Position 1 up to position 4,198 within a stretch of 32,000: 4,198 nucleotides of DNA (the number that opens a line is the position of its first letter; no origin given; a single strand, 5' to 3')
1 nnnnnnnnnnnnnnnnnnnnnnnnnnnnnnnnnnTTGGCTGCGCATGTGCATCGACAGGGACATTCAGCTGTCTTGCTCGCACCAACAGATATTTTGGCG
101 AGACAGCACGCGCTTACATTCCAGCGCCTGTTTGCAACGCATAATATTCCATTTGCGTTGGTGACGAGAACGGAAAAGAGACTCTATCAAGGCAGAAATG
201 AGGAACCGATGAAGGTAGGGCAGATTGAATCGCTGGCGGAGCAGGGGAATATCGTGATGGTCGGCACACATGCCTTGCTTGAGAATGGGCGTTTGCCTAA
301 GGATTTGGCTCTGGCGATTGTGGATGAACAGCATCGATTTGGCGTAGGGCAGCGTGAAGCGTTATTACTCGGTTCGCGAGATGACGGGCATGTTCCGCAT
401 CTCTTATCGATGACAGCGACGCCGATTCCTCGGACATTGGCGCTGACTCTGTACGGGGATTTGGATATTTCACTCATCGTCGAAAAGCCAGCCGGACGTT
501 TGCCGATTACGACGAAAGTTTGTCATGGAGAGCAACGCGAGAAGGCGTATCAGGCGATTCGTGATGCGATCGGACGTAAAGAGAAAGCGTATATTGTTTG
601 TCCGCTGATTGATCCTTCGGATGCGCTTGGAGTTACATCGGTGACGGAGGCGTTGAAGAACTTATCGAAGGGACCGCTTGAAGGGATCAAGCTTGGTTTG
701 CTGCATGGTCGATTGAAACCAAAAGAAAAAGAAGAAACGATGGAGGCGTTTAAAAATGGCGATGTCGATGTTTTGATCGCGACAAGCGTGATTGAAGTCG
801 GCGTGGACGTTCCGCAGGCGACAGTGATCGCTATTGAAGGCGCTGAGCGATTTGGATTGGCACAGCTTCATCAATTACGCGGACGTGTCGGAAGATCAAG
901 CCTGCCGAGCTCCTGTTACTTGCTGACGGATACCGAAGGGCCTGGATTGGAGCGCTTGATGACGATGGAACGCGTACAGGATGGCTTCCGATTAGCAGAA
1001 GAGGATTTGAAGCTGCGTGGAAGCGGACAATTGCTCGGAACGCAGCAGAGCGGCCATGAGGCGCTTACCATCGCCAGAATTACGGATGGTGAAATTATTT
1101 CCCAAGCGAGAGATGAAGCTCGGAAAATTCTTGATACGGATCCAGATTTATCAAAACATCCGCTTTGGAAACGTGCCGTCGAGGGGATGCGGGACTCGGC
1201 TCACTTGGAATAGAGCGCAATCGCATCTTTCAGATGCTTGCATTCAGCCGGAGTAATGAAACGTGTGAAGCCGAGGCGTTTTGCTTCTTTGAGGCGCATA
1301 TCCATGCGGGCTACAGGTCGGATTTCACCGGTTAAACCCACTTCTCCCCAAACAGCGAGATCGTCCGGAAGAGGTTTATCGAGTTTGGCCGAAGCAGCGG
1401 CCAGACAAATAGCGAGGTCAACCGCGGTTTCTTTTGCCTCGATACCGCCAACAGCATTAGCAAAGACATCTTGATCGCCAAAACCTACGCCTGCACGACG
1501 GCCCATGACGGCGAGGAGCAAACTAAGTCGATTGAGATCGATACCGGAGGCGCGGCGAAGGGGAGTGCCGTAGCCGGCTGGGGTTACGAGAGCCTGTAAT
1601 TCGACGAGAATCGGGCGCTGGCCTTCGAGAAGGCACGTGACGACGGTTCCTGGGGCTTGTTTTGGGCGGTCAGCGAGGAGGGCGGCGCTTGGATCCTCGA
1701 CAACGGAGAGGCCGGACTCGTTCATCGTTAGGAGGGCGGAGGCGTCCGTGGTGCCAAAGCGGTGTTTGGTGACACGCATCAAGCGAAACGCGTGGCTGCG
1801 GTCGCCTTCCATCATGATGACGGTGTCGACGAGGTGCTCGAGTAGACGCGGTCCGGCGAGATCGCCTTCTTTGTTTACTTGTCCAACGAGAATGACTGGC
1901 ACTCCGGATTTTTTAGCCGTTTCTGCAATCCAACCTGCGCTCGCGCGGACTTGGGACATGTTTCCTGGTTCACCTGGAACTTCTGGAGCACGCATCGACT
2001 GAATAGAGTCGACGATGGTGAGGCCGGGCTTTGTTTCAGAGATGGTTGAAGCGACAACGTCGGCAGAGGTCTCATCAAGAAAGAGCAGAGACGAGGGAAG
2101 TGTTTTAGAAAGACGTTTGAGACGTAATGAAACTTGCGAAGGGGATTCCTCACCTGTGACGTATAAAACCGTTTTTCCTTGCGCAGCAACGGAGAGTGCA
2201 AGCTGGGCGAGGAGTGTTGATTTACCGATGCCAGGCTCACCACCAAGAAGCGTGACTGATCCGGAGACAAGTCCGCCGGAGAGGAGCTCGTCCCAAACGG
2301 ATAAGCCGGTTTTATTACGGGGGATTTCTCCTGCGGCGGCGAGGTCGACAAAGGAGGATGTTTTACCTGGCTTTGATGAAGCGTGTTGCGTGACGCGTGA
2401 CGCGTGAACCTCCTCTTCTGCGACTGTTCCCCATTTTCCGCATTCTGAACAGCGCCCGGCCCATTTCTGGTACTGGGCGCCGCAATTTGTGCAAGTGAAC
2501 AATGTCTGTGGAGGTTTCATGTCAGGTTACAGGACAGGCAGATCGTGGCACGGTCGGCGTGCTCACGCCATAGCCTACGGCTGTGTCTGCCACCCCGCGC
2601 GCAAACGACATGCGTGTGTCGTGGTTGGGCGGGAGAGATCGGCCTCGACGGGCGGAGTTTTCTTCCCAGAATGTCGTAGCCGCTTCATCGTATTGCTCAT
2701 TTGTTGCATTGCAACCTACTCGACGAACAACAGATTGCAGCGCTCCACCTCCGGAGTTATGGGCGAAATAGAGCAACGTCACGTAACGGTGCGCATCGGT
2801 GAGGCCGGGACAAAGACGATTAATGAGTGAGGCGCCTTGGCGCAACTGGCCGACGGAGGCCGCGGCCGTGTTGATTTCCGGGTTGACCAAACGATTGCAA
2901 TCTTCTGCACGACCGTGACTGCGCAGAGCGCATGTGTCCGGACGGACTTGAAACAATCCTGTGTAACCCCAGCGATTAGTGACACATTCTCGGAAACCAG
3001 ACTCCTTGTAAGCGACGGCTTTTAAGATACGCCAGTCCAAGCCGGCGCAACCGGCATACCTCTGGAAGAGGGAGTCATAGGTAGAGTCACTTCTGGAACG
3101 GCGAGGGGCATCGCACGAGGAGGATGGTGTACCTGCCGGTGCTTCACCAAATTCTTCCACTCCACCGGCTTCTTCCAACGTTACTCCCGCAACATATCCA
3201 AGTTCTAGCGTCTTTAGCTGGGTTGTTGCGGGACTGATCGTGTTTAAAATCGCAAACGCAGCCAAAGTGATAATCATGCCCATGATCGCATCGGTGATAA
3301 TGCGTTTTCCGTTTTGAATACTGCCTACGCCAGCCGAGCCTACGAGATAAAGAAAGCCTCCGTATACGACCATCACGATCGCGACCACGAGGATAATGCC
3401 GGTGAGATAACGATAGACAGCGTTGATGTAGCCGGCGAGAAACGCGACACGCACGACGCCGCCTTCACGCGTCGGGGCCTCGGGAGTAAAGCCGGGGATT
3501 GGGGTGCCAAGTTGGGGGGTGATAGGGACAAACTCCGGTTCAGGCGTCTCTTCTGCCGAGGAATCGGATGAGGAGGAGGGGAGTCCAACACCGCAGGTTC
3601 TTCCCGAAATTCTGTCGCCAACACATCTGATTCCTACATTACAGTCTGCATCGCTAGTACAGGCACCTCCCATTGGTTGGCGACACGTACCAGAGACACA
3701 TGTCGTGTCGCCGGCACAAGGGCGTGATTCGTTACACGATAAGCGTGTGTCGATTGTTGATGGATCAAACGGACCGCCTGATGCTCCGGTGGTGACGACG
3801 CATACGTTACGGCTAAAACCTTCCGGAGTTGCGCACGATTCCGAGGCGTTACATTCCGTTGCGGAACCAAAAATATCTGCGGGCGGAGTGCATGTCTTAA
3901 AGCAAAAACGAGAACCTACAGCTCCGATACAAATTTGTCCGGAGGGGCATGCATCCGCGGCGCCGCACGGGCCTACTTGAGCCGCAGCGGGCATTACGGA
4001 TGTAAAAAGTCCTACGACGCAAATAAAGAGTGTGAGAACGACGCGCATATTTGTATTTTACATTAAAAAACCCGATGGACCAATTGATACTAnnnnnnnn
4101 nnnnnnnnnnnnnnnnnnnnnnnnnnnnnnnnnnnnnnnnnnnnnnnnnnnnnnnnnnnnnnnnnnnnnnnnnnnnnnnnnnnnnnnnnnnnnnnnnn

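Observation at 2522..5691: Paralogous modular proteins: conserved Cys-rich head and pilin-like hairpin, swapped enzymatic C-termini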

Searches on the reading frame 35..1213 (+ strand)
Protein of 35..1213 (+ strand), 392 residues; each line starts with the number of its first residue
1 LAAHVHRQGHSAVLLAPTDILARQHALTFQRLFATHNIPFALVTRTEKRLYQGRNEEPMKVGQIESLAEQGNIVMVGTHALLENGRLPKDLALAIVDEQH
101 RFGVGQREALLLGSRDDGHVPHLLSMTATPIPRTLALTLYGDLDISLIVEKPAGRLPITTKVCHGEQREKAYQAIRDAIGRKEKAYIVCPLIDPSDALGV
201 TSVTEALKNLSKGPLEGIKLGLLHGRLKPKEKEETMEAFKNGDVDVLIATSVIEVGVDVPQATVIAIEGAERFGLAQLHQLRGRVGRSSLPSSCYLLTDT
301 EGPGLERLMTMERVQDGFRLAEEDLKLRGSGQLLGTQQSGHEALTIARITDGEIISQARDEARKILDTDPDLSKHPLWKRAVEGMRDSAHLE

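Call 8: search_protein_families(library=pfam, proteins=[window:35-1213:+], max_evalue=0.001)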
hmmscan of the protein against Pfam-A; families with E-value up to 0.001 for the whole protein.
window:35-1213:+ (392 aa): 5 families
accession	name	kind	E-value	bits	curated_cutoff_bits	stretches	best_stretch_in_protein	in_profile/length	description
PF00271.37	Helicase_C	-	5e-20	72.2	23.5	1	173-288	4-109/110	Helicase conserved C-terminal domain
PF19833.4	RecG_dom3_C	-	3.2e-15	56.4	26.8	1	315-374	2-63/87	ATP-dependent DNA helicase RecG, domain 3, C-terminal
PF00270.35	DEAD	-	1.7e-09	38.1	26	1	6-135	42-164/167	DEAD/DEAH box helicase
PF22590.2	Cas3-like_C_2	-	6.7e-05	23.6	27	1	203-288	15-104/106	CRISPR-associated nuclease/helicase Cas3, C-terminal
PF04851.21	ResIII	-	8e-05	23.1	22.5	1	3-130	45-162/164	Type III restriction enzyme, res subunit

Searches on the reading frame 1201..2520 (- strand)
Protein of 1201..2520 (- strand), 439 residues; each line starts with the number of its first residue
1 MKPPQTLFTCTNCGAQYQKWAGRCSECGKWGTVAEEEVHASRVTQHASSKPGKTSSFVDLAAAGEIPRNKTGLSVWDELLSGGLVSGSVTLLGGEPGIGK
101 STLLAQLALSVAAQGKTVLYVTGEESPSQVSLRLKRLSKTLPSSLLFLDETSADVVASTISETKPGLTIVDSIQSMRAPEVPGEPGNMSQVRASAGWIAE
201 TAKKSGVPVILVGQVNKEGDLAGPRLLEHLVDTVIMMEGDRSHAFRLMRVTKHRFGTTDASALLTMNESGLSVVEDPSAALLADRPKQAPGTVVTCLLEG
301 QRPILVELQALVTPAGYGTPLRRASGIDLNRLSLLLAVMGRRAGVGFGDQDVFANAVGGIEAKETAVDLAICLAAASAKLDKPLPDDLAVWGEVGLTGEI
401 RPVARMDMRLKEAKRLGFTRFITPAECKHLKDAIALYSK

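Call 4: search_protein_families(library=pfam, proteins=[window:1201-2520:-], max_evalue=0.1)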
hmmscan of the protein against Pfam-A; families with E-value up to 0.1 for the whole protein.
window:1201-2520:- (439 aa): 23 families
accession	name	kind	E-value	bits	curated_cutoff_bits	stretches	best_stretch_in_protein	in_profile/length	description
PF13481.12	AAA_25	-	1e-17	64.8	27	1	78-220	24-195/195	AAA domain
PF06745.19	ATPase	-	1.2e-17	64.5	26.6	2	70-137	2-70/231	KaiC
PF18073.7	Zn_ribbon_LapB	-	1e-08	35.2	25.7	1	8-35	1-28/28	Rubredoxin metal binding domain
PF03796.21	DnaB_C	-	1.2e-07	31.8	27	1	70-136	3-69/255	DnaB-like helicase C terminal domain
PF25199.1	nSTAND_NTPase5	-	1.3e-07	31.9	34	1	87-155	41-111/145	Novel STAND NTPase 5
PF13401.12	AAA_22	-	1.2e-06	29.3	27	1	88-214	6-123/130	AAA domain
PF13541.12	ChlI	-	2.3e-06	27.9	27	1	362-426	56-120/121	Subunit ChlI of Mg-chelatase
PF05729.18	NACHT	-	1.5e-05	25.3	26.7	1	89-204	2-116/167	NACHT domain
PF20720.3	nSTAND3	-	8.9e-05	22.7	27.2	1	89-128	19-55/155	Novel STAND NTPase 3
PF13191.12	AAA_16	-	9.3e-05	23.4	32.6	1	87-151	24-85/167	AAA ATPase domain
PF05362.19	Lon_C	-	0.00042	20.4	21.1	1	369-428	114-173/205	Lon protease (S16) C-terminal proteolytic domain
PF08423.17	Rad51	-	0.0026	17.5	22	1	70-110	9-49/244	Rad51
PF00005.33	ABC_tran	-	0.006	17.6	25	1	82-128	6-51/137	ABC transporter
PF13604.12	AAA_30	-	0.0077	16.4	27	1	86-129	16-60/191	AAA domain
PF13173.12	AAA_14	-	0.0088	16.5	27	1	89-151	4-71/129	AAA domain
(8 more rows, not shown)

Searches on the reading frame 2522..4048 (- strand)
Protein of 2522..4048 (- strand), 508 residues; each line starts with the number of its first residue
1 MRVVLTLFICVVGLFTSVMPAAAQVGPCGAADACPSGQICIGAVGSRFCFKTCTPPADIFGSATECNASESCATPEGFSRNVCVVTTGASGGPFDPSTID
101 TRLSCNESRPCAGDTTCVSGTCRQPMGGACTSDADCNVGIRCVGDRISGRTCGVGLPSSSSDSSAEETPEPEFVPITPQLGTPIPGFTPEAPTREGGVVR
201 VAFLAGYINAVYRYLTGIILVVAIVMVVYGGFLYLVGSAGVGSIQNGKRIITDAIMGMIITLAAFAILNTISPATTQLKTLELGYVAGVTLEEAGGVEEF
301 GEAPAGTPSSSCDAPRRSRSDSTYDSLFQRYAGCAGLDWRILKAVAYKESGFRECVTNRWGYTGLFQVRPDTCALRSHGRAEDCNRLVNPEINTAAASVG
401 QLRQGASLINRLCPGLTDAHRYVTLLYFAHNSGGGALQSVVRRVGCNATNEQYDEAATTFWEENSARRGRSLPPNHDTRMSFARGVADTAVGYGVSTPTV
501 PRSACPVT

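Call 4: search_protein_families(library=pfam, proteins=[window:2522-4048:-], max_evalue=0.1)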
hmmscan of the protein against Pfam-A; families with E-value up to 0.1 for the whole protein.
window:2522-4048:- (508 aa): 3 families
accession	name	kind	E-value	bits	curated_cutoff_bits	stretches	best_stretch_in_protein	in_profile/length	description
PF01464.25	SLT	-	5.5e-09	36.1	21.3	1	327-449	2-113/117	Transglycosylase SLT domain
PF18895.5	T4SS_pilin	-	0.00048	20.6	26.6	1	207-271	8-71/71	Type IV secretion system pilin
PF23416.1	DUF7107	-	0.0018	19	24.6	1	104-144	1-43/48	Domain of unknown function (DUF7107)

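Call 10: search_solved_structures(query=window:2522-4048:-, max_evalue=1, show_alignments=2)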
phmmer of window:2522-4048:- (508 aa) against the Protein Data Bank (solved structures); distinct sequences matched with E-value up to 1: 31.
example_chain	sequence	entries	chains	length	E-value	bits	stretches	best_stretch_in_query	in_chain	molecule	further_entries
3v6p_A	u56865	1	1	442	0.0015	20.4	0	389-442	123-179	dHax3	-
4osj_A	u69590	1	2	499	0.0064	18.4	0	389-442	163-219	Hax3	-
4osr_A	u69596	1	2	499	0.0078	18.1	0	389-442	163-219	Hax3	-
4oto_A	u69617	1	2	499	0.0085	18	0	389-442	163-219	Hax3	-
4osw_A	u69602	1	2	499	0.0095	17.8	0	389-442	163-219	Hax3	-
4oss_A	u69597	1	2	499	0.011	17.6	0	389-442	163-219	Hax3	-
4gg4_A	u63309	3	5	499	0.011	17.6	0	389-442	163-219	Hax3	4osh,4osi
4osv_A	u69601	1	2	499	0.013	17.4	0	389-442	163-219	Hax3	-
4ot3_A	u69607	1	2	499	0.013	17.3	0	389-441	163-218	Hax3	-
4osq_A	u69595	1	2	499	0.014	17.3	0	389-442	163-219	Hax3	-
6jw3_A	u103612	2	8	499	0.016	17.1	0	389-442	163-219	TAL effector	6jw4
4osl_A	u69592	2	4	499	0.016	17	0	389-442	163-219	Hax3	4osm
6yt5_G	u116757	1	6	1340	0.02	16.8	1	321-398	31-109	Peptidoglycan transglycosylase gp16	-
7eyb_I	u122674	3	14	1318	0.02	16.7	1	321-398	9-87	Peptidoglycan transglycosylase gp16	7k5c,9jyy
6jw5_A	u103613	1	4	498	0.021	16.7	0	389-442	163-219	TAL effector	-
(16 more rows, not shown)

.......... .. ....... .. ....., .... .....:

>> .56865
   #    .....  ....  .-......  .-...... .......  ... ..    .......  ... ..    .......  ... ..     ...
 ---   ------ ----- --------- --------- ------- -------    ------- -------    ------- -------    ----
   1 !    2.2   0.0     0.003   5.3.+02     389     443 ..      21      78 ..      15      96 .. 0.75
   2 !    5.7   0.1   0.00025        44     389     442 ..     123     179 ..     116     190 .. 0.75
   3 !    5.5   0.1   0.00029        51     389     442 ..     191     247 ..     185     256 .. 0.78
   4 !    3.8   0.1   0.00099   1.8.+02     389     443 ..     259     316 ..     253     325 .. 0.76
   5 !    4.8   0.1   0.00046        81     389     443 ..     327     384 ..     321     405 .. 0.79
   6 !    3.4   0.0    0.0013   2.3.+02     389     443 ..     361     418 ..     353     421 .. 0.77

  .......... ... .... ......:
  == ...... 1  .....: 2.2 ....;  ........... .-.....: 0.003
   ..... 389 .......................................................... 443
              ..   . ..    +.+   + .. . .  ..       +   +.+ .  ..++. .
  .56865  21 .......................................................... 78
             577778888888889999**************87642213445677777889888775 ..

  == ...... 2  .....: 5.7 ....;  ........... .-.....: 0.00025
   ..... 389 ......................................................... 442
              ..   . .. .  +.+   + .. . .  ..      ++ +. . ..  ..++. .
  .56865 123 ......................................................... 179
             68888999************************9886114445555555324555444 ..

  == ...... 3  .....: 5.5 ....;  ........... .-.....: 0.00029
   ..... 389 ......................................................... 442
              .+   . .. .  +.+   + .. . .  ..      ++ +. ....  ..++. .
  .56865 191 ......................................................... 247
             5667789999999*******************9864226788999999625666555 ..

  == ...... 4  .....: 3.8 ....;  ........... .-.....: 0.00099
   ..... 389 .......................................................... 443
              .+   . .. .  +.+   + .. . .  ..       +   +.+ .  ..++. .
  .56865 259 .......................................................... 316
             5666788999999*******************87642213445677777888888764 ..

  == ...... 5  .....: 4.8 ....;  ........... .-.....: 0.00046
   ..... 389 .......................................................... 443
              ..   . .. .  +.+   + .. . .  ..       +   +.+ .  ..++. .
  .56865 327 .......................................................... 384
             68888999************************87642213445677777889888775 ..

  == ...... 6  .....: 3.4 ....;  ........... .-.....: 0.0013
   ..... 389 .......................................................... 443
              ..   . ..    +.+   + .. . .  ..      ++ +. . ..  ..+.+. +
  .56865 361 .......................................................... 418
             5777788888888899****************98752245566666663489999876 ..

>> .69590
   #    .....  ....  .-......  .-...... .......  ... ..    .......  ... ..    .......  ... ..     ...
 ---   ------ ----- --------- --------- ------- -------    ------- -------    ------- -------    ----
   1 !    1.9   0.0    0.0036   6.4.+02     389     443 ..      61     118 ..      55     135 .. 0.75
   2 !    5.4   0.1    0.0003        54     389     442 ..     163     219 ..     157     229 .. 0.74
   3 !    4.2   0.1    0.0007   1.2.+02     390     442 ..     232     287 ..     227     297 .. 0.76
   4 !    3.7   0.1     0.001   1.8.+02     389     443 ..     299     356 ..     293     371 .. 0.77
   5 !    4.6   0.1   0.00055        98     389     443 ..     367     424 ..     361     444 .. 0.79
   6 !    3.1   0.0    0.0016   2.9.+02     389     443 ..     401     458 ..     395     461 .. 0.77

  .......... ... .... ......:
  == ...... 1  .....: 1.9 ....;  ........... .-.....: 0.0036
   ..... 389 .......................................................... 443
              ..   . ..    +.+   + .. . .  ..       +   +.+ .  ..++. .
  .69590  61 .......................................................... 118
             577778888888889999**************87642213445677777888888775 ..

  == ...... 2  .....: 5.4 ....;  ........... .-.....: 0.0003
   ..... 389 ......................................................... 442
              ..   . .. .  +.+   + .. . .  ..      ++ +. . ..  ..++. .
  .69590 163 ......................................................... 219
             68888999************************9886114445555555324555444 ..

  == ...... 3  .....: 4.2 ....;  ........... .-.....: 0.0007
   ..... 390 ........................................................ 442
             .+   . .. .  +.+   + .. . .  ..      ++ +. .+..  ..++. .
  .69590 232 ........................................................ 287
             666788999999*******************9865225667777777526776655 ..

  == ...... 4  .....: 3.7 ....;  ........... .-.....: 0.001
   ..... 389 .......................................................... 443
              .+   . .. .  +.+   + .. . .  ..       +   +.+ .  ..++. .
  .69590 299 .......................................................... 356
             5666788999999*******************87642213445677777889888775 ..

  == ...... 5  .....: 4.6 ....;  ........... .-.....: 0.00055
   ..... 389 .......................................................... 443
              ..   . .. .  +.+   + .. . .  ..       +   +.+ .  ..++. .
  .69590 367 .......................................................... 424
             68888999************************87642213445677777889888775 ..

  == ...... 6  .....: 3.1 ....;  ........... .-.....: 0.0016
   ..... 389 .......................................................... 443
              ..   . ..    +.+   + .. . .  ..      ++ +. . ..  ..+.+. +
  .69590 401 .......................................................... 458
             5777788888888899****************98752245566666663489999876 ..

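Call 11: search_protein_families(library=ncbifam, proteins=[window:2522-4048:-], max_evalue=1)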
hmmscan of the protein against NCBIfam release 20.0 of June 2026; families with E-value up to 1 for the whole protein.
window:2522-4048:- (508 aa): 2 families
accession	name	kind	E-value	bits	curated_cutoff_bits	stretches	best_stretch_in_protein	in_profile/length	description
NF008112.0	PRK10859.1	equivalog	3.4e-05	22.5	354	1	323-372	289-336/483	membrane-bound lytic murein transglycosylase MltF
NF052397.1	AggPromo_Cterm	subfamily_domain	0.21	12.1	40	1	339-372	2-36/80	aggregation-promoting factor C-terminal-like domain-containing protein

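Call 36: find_encoding_contigs(protein=window:2522-4048:-, flank=10000, max_places=3)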
Protein window:2522-4048:- (508 aa): no gene with exactly this product is on record in the collection.
